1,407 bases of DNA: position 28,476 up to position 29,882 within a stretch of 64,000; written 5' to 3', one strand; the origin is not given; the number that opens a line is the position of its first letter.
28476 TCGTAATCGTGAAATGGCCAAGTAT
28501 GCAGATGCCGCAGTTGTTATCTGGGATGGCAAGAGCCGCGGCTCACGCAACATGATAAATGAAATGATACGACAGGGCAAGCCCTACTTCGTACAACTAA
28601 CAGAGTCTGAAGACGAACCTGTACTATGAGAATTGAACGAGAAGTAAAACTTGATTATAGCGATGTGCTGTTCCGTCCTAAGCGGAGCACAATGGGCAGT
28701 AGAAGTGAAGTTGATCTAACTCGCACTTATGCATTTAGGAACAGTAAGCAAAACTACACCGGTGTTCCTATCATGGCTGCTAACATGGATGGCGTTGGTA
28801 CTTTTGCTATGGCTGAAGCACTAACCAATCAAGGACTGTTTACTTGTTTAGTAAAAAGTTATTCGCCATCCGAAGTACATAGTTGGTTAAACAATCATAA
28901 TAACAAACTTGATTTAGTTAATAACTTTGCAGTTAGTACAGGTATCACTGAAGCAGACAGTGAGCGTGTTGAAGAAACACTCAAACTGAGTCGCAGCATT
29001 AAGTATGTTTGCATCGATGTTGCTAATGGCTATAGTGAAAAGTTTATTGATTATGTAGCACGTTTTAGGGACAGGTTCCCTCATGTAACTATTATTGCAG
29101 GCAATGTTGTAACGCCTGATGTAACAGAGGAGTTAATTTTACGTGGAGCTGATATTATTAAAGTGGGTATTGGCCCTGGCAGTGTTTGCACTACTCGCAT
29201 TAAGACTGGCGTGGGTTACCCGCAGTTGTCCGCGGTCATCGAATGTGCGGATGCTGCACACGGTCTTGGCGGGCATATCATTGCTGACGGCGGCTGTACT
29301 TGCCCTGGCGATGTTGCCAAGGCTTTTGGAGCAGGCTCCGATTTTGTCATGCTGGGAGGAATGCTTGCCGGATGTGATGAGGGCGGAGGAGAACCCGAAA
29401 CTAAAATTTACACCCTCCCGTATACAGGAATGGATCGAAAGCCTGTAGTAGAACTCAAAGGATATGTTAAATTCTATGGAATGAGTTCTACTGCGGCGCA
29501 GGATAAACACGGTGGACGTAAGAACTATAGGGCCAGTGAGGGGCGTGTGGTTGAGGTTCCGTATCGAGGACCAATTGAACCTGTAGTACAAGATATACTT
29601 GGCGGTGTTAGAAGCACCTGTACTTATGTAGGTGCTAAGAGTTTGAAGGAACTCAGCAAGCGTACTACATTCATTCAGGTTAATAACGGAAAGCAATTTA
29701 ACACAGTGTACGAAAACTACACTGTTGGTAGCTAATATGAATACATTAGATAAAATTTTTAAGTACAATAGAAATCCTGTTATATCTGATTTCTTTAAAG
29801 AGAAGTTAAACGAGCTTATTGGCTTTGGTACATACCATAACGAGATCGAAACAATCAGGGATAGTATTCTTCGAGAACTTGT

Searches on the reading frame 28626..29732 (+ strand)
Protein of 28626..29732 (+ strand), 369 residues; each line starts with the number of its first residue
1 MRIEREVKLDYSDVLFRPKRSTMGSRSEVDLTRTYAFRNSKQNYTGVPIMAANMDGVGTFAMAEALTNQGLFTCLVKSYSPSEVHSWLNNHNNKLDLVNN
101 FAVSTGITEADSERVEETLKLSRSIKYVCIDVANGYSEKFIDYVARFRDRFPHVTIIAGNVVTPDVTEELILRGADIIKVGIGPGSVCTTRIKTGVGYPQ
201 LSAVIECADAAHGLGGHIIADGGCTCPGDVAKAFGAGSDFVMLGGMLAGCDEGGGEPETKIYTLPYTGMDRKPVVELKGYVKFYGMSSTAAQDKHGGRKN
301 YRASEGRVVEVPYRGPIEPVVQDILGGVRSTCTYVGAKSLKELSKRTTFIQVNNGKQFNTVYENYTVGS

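Call 11: search_protein_families(library=phrogs, proteins=[window:28626-29732:+], max_evalue=0.00001)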
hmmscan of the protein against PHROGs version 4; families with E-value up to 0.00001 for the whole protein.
window:28626-29732:+ (369 aa): 1 family
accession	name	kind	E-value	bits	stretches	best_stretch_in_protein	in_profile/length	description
phrog_9582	-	other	7.7e-111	371.5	1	2-366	3-350/353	dehydrogenase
